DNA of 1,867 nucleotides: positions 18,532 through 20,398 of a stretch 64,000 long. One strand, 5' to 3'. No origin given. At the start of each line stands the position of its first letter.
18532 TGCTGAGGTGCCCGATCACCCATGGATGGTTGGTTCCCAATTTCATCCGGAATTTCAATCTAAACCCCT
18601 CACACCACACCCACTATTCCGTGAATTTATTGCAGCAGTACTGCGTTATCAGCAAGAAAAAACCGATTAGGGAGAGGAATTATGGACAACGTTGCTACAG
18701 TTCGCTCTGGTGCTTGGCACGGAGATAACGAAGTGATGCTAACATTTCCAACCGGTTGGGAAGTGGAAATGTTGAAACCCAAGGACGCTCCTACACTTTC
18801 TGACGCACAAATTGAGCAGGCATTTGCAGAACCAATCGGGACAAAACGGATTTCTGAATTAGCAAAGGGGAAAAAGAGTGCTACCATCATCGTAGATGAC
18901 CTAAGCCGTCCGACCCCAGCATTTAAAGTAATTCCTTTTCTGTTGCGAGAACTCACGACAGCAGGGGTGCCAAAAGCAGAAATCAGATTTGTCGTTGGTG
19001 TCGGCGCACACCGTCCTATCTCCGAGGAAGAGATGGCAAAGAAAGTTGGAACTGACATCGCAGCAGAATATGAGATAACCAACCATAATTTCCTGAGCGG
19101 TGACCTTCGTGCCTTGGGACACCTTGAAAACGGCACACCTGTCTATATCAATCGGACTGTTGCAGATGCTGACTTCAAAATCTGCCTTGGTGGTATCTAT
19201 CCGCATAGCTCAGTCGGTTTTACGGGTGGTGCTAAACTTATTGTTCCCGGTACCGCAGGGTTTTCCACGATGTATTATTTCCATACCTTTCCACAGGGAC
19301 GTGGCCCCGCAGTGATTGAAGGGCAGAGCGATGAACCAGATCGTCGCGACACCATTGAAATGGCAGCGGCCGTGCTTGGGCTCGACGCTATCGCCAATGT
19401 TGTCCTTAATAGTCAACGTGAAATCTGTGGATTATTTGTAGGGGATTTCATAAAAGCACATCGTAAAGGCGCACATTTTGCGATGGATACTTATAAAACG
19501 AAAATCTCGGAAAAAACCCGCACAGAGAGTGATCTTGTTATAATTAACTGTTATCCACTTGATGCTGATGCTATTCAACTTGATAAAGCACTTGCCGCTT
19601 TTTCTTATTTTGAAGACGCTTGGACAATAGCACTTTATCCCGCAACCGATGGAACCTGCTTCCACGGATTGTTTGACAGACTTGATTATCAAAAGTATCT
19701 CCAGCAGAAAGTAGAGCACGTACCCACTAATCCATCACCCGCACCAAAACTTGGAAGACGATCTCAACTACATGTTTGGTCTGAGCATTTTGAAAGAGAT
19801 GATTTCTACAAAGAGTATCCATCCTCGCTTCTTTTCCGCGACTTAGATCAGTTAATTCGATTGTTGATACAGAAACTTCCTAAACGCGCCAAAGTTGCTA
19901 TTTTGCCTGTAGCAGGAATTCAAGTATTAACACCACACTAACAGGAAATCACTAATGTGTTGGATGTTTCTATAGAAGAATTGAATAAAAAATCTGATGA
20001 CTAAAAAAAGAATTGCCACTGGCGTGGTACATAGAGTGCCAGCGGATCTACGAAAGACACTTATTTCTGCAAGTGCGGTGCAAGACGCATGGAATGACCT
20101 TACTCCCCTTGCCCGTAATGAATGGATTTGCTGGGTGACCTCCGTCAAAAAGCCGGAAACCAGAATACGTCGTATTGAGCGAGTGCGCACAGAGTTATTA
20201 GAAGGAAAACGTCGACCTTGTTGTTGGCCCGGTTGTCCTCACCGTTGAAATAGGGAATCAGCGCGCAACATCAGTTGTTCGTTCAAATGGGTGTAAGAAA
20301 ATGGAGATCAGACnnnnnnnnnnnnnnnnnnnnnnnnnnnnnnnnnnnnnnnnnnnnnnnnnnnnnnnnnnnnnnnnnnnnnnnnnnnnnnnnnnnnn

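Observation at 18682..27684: Contiguous locus of two LarA-family proteins, a TRAP permease lacking its binding protein, a BMP lipoprotein, Sec-FDH and a cupin: candidate uncharacterised hydroxy-acid uptake and conversion system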

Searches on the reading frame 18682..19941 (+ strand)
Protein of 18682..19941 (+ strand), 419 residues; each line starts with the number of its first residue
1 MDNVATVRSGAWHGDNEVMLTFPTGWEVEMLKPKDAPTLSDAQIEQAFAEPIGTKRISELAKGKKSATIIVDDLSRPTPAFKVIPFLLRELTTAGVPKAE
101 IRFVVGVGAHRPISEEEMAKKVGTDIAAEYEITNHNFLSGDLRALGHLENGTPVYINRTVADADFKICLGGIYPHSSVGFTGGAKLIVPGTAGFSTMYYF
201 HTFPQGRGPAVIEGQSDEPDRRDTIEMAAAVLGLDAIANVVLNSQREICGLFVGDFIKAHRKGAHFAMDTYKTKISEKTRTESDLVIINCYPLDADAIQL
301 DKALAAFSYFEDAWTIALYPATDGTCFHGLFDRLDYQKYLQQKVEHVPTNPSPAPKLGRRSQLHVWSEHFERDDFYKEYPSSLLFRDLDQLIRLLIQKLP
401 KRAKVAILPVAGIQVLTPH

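Call 3: search_protein_families(library=pfam, proteins=[window:18682-19941:+])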
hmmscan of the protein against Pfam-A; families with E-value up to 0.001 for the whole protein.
window:18682-19941:+ (419 aa): 1 family
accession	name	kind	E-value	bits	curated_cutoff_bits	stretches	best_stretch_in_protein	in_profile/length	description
PF09861.14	Lar_N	-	1.1e-51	175.5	23.3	1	14-202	2-193/204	Lactate racemase N-terminal domain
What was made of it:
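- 18682..19941 (+): LarA paralog 1, 'H-S-S type': putative nickel-pincer-dependent 2-hydroxyacid racemase/epimerase. Lar_N E 1.1e-51 (call 3).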

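Call 9: search_solved_structures(query=window:18682-19941:+, show_alignments=2)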
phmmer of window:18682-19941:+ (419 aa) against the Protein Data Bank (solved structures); distinct sequences matched with E-value up to 0.001: 10.
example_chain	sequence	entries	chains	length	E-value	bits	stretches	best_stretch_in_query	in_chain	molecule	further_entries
6d6z_A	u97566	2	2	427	2e-43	152.1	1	30-331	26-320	Malate racemase Mar2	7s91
5huq_A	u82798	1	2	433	4.1e-38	134.6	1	43-345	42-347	Lactate racemization operon protein LarA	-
6c1w_A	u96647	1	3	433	4.1e-38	134.6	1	43-345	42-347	Lactate racemase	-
8ezf_B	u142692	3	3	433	3.8e-37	131.4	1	43-345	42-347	Lactate racemase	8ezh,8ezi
9eid_A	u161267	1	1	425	1.5e-35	126.2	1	30-305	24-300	A broad-substrate spectrum lactate racemase A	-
9eia_A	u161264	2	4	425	1.5e-35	126.1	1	30-305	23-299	A broad-substrate spectrum lactate racemase A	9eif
2yjg_A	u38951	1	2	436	1.9e-34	122.5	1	44-315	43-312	LACTATE RACEMASE APOPROTEIN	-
9q3j_A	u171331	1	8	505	9.3e-13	51.1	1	41-198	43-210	DUF2088 domain-containing protein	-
9q2u_A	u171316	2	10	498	3.1e-10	42.8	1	45-198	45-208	Lactate racemase A | LarA-like nickel-pincer nucleotide cofactor-utilizing enzyme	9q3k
4nar_A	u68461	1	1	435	2.2e-09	40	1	54-227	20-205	Putative uronate isomerase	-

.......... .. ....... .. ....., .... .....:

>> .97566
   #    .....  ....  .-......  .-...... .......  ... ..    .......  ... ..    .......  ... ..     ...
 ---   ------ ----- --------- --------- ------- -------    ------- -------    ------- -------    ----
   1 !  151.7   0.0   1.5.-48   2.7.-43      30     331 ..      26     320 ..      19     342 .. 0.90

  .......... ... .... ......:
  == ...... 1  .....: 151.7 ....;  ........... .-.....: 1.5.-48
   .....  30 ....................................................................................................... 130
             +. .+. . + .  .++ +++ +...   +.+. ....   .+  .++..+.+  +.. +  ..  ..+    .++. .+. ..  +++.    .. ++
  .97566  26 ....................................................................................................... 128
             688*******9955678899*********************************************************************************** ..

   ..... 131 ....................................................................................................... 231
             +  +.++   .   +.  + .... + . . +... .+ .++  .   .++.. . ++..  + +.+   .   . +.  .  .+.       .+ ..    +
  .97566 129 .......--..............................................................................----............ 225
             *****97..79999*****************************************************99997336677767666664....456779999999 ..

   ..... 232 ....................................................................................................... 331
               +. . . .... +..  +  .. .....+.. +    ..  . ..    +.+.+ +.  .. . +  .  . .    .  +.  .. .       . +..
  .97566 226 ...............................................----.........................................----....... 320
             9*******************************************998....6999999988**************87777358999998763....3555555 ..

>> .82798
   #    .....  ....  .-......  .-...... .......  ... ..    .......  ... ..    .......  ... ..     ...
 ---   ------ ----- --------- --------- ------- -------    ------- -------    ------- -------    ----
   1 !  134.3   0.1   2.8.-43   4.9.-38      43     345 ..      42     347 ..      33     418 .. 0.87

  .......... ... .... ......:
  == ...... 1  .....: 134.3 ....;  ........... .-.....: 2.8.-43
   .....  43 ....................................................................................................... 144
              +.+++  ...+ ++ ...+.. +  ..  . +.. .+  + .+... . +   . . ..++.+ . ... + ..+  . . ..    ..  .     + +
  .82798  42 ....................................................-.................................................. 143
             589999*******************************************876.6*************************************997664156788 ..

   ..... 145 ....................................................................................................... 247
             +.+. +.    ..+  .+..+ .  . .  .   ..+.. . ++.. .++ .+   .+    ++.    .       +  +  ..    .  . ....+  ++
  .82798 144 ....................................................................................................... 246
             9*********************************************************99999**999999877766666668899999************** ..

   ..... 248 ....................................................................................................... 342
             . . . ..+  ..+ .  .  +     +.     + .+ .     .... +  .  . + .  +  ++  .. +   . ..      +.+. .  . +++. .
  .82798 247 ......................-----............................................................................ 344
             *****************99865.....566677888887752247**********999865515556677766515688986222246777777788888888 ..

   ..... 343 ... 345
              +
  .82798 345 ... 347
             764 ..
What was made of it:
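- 18682..19941 (+): Best solved relative is malate racemase Mar2 6d6z, E 2e-43 (call 9).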

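Call 20: search_protein_families(library=ncbifam, proteins=[window:18682-19941:+])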
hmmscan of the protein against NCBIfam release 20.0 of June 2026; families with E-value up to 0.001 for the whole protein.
window:18682-19941:+ (419 aa): 6 families
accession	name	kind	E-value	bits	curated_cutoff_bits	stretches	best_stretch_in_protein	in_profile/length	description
NF052593.1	NPN_racem_MAR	equivalog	1.8e-70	237.6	500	1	16-306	8-297/415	nickel-dependent malate racemase, LarAH6 family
NF033504.2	Ni_dep_LarA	equivalog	1.9e-58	198.2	460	1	17-347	10-343/422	nickel-dependent lactate racemase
NF052595.1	NPN_LarAH5_MAR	equivalog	3.2e-58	197.7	462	1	13-309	5-300/415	nickel-dependent malate racemase, LarAH5 family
NF052525.1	NPN_LarAH10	equivalog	2.2e-49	168.3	540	1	14-326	8-330/426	NPN-dependent 2-hydroxyacid racemase, LarAH10 family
NF052592.1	LarAH_14_15_16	equivalog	1.4e-12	46.7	740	1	12-202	15-211/520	NPN-dependent hydroxyacid isomerase, LarAH14/15/16 family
NF052594.1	NPN_18_hexonate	equivalog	2.9e-06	26.3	500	1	63-274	23-249/411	nickel-dependent putative hexonate epimerase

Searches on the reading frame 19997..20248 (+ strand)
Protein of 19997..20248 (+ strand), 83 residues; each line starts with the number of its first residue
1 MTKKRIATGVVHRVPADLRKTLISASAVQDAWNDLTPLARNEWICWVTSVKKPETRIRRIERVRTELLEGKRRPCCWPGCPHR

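Call 3: search_protein_families(library=pfam, proteins=[window:19997-20248:+])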
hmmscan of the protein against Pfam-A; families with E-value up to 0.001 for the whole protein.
window:19997-20248:+ (83 aa): 1 family
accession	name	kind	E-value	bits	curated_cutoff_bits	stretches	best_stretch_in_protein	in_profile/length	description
PF13376.11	OmdA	-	1.6e-17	63.6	25.6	1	14-70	4-60/60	Bacteriocin-protection, YdeI or OmpD-Associated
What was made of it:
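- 19997..20248 (+): OmdA/YdeI-like small gene; lineage-specific insert between the paralogs. PF13376 E 1.6e-17 (call 3).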

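Call 20: search_protein_families(library=ncbifam, proteins=[window:19997-20248:+])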
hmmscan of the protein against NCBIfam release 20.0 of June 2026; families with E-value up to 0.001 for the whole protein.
window:19997-20248:+ (83 aa): 0 families
